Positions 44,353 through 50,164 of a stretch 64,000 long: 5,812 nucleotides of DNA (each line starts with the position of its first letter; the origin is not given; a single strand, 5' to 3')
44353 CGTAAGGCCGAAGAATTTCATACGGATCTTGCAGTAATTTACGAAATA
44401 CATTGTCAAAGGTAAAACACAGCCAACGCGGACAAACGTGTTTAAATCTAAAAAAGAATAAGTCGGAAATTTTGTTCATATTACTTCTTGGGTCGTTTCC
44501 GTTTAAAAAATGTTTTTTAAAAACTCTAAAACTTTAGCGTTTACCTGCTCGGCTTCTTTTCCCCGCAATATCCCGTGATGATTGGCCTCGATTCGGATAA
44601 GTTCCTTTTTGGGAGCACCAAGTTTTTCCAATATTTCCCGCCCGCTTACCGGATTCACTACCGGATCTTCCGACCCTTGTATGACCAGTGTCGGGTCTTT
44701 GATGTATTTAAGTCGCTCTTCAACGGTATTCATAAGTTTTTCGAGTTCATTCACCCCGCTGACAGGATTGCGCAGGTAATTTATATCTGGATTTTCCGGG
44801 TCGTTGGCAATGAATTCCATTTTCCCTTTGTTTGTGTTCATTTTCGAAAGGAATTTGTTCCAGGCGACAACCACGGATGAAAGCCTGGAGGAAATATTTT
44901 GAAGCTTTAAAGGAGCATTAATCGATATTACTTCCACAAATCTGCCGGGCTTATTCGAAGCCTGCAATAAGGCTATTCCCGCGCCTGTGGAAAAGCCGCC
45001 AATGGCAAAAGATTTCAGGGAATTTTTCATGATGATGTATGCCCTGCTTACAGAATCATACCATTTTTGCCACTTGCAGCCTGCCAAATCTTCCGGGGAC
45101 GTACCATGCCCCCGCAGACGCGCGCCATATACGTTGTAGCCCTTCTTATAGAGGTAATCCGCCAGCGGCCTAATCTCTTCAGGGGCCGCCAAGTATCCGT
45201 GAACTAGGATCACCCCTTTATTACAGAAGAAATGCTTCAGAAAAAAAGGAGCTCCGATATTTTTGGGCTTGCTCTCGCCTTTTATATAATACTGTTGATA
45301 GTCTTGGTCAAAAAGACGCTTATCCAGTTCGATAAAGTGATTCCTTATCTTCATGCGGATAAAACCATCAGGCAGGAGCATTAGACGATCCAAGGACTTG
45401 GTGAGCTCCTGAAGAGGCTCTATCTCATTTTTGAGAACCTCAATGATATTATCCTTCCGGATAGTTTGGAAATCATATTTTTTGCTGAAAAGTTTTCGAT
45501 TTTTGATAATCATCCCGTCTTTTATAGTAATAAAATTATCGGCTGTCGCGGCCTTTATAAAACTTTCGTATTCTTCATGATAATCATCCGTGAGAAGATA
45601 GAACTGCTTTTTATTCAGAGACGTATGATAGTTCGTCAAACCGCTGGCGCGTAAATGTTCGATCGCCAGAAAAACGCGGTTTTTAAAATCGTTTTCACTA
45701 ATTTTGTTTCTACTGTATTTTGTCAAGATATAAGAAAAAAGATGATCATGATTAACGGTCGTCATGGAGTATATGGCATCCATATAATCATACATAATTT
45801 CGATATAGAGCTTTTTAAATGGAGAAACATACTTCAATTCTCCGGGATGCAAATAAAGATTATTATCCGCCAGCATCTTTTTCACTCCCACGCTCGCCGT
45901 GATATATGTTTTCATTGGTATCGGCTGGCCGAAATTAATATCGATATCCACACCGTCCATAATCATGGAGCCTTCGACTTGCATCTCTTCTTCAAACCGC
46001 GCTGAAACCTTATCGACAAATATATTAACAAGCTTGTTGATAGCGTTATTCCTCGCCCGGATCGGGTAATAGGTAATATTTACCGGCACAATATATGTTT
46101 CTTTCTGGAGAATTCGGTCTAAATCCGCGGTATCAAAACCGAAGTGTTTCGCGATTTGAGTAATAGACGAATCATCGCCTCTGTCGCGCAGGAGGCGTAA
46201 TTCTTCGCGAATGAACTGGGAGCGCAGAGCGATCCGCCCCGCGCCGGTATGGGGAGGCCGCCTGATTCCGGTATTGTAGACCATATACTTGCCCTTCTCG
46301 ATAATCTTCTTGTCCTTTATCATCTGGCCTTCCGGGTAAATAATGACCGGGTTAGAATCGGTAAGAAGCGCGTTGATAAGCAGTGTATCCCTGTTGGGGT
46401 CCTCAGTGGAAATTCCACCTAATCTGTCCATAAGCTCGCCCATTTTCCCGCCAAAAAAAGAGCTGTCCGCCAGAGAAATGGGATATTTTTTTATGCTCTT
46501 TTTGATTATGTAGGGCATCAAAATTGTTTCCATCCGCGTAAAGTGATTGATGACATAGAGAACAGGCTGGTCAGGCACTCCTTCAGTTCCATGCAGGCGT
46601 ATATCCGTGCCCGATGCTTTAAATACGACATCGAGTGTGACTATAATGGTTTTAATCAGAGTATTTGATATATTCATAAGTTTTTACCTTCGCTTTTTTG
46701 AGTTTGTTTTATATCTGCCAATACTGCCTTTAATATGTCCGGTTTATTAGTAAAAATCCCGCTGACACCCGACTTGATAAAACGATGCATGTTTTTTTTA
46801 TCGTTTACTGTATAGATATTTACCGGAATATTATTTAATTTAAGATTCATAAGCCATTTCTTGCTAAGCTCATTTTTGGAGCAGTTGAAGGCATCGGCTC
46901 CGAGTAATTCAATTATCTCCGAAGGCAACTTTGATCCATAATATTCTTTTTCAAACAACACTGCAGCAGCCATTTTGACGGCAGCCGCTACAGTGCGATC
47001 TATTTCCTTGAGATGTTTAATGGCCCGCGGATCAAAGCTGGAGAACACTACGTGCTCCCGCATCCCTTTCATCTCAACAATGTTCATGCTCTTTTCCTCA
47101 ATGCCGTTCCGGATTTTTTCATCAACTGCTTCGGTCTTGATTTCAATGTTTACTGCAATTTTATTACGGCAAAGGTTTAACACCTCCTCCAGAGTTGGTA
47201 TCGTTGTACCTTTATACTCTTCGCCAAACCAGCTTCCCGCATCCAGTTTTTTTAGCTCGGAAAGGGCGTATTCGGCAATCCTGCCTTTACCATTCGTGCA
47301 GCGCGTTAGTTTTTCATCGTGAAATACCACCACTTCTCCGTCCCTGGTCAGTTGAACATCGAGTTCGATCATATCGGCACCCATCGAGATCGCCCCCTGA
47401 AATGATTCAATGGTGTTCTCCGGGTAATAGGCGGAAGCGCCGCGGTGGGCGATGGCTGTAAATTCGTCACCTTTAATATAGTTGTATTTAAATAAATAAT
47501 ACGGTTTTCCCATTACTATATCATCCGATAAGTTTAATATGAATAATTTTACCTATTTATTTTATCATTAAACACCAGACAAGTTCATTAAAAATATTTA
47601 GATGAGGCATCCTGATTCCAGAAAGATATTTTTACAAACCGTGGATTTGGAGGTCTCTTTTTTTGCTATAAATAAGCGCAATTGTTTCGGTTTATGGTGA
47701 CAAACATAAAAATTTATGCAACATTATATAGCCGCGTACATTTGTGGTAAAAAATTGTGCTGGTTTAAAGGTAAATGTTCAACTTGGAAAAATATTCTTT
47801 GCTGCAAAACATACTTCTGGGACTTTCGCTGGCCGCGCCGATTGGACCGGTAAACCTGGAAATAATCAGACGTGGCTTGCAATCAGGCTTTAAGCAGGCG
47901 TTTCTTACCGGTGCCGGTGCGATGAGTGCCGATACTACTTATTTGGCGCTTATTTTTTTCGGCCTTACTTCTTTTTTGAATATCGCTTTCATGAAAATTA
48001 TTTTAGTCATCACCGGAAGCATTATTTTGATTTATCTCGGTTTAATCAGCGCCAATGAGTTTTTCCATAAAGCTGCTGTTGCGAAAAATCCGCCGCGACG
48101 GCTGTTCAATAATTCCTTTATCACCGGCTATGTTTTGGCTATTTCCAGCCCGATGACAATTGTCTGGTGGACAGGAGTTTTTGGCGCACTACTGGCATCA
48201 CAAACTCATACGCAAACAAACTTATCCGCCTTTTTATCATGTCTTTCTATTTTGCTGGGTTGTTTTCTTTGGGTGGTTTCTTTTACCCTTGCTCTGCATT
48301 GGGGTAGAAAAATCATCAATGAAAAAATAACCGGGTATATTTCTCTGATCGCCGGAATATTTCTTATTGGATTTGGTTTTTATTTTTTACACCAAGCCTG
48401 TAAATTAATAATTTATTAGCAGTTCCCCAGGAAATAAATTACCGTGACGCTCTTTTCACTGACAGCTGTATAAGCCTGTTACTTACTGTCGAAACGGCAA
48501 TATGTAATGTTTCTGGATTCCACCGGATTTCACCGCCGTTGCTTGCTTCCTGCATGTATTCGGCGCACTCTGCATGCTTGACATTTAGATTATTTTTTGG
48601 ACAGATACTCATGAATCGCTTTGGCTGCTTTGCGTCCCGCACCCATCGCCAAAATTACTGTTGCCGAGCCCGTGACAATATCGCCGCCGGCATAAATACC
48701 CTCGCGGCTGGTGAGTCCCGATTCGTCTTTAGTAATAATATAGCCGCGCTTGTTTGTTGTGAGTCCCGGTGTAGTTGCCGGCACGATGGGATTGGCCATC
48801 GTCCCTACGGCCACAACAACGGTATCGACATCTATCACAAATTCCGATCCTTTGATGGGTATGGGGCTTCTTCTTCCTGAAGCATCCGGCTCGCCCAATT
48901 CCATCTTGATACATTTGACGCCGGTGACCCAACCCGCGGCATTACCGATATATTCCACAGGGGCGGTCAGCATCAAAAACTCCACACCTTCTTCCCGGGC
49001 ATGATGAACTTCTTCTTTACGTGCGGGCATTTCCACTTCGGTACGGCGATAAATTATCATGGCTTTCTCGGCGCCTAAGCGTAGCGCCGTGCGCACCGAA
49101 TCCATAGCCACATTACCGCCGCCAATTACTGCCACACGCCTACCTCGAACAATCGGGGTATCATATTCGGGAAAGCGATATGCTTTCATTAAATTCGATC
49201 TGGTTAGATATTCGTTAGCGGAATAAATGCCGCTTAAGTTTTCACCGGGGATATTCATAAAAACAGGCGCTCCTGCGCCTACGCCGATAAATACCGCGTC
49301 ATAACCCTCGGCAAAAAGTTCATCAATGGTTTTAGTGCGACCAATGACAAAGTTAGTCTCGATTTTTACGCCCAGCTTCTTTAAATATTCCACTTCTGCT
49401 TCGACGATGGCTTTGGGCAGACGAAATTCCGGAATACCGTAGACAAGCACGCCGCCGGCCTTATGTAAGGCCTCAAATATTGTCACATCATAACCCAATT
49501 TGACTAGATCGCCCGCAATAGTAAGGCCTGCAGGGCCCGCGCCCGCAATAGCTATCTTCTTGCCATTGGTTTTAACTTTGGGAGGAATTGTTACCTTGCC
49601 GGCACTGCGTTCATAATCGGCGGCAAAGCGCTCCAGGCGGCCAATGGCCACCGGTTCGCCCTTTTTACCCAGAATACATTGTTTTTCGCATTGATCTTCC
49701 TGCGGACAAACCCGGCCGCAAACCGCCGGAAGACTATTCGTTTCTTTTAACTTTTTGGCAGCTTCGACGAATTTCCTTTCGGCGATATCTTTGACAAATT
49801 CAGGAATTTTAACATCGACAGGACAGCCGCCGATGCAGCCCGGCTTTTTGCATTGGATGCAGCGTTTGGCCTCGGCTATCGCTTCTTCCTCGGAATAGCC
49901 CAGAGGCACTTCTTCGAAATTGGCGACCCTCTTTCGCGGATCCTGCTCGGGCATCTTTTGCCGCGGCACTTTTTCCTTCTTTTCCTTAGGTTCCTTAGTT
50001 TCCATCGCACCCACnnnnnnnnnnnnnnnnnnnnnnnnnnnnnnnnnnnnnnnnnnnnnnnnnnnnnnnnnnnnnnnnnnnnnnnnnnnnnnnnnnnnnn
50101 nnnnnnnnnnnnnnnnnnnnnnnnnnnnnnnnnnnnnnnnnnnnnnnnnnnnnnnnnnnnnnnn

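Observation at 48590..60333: Rearranged electron-bifurcation supercluster: hdrL-mvhD-flxC-like-hdrC-hdrB | repeat | flxB-flxA-like | terminator | nfnA-nfnB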

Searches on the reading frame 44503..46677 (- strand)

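Call 26: search_protein_families(library=pfam, proteins=[window:44503-46677:-], max_evalue=0.00001)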
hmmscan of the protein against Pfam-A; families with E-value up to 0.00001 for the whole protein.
window:44503-46677:- (724 aa): 4 families
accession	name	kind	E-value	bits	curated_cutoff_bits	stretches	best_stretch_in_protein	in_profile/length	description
PF12146.15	Hydrolase_4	-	2.2e-22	79.9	27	1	489-705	7-236/239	Serine aminopeptidase, S33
PF00561.26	Abhydrolase_1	-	1.7e-14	54.5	25.8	1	489-588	3-102/245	alpha/beta hydrolase fold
PF01553.26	Acyltransferase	-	1.7e-09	38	23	1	26-153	2-122/132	Acyltransferase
PF12697.13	Abhydrolase_6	-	8.7e-07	30.3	26.3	1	489-703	1-206/217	Alpha/beta hydrolase family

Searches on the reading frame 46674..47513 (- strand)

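Call 26: search_protein_families(library=pfam, proteins=[window:46674-47513:-], max_evalue=0.00001)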
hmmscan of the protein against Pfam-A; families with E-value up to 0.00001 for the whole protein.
window:46674-47513:- (279 aa): 1 family
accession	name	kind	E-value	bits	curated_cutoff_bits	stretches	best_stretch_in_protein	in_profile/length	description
PF03009.23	GDPD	-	8.5e-53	180.4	23.6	1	23-259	1-243/244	Glycerophosphoryl diester phosphodiesterase family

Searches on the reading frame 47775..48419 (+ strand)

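Call 26: search_protein_families(library=pfam, proteins=[window:47775-48419:+], max_evalue=0.00001)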
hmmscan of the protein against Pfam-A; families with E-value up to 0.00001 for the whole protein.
window:47775-48419:+ (214 aa): 1 family
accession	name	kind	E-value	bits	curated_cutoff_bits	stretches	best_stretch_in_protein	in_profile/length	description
PF01810.24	LysE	-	1.7e-29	103.2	25.6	1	17-207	1-192/193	LysE type translocator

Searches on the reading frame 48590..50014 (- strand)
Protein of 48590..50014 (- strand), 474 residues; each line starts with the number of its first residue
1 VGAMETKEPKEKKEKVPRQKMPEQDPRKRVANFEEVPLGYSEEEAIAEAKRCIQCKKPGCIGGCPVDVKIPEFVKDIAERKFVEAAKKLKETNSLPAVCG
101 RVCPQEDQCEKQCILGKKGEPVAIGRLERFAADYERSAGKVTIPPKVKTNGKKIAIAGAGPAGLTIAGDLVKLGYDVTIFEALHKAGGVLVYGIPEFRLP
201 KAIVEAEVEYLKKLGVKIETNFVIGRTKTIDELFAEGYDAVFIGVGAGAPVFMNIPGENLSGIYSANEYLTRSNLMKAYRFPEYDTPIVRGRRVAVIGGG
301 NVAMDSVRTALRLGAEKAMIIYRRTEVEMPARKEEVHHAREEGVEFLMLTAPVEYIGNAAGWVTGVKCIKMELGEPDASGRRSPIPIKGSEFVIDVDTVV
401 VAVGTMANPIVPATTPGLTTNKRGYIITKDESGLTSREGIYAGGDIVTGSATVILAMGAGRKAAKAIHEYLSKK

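Call 3: search_protein_families(library=pfam, proteins=[window:48590-50014:-])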
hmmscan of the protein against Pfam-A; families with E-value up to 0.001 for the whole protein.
window:48590-50014:- (474 aa): 8 families
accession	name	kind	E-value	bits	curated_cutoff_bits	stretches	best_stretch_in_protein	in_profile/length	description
PF14691.11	Fer4_20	-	8.6e-44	148.4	25.8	1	29-138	1-111/113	Dihydroprymidine dehydrogenase domain II, 4Fe-4S cluster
PF07992.20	Pyr_redox_2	-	1.5e-35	123.4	26.1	2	153-460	2-291/291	Pyridine nucleotide-disulphide oxidoreductase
PF00070.33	Pyr_redox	-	3.4e-11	43.9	22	1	293-367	1-78/82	Pyridine nucleotide-disulphide oxidoreductase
PF01262.27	AlaDh_PNT_C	-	2.3e-07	30.9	23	0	288-320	25-57/214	Alanine dehydrogenase/PNT, C-terminal domain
PF13450.12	NAD_binding_8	-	2.4e-05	25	21.9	1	156-188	1-33/68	NAD(P)-binding Rossmann-like domain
PF13241.12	NAD_binding_7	-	4.8e-05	24.3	22.1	0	289-340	5-52/104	Putative NAD(P)-binding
PF13738.12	Pyr_redox_3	-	0.0001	22.1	30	0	288-329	161-201/305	Pyridine nucleotide-disulphide oxidoreductase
PF03807.23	F420_oxidored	-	0.00053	21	21.6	0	293-335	1-43/94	NADP oxidoreductase coenzyme F420-dependent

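Call 4: search_protein_families(library=ncbifam, proteins=[window:48590-50014:-])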
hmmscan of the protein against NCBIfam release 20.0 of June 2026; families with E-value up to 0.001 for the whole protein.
window:48590-50014:- (474 aa): 48 families (the best 25 are shown)
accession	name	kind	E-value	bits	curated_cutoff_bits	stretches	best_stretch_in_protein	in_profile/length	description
NF009414.0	PRK12778.1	equivalog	2.1e-227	757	1103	1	9-474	287-752/752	bifunctional dihydroorotate dehydrogenase B NAD binding subunit/NADPH-dependent glutamate synthase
TIGR01316.1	gltA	equivalog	2.1e-181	603.6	471.75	1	26-471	2-449/449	NADPH-dependent glutamate synthase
NF009413.0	PRK12775.1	equivalog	2.1e-175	585.3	1895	1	8-473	288-756/1006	putative trifunctional 2-polyprenylphenol hydroxylase/glutamate synthase subunit beta/ferritin domain-containing protein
NF009415.0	PRK12779.1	equivalog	1.9e-124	416.6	1519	1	59-469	209-624/944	putative bifunctional glutamate synthase subunit beta/2-polyprenylphenol hydroxylase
TIGR01318.1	gltD_gamma_fam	subfamily_domain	9.7e-120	400.3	482.95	1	16-472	6-466/467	glutamate synthase, small subunit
NF009454.0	PRK12814.1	equivalog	2.2e-119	399.7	916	2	60-473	104-502/657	putative NADPH-dependent glutamate synthase small subunit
NF009410.0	PRK12771.1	subfamily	3.1e-117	392.5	516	2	57-473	47-447/566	NAD(P)-binding protein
NF009408.0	PRK12769.1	equivalog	2.1e-109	366.5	1003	1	5-473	179-653/659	formate-dependent uric acid utilization protein AegA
NF009451.0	PRK12809.1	equivalog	4.8e-97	325.8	1154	1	27-468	185-631/639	formate-dependent uric acid utilization protein YgfT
NF010590.0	PRK13984.1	equivalog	1.7e-90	303.9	946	1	14-473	154-608/611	putative oxidoreductase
TIGR03315.1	Se_ygfK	equivalog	1.4e-83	281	835.3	1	43-469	430-837/1012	putative selenate reductase subunit YgfK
NF009409.0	PRK12770.1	subfamily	2.2e-81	273.7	343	1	147-474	14-353/360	putative glutamate synthase subunit beta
TIGR01317.1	GOGAT_sm_gam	subfamily_domain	3.6e-80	270.2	447.7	1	18-472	10-479/485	glutamate synthase small subunit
NF045663.1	diclust_near_Sec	equivalog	7.1e-45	153.3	530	1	57-249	17-201/759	pyridine nucleotide-disulfide oxidoreductase/dicluster-binding protein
TIGR01292.1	TRX_reduct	equivalog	5.6e-17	61.5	343.45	1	285-471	135-300/300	thioredoxin-disulfide reductase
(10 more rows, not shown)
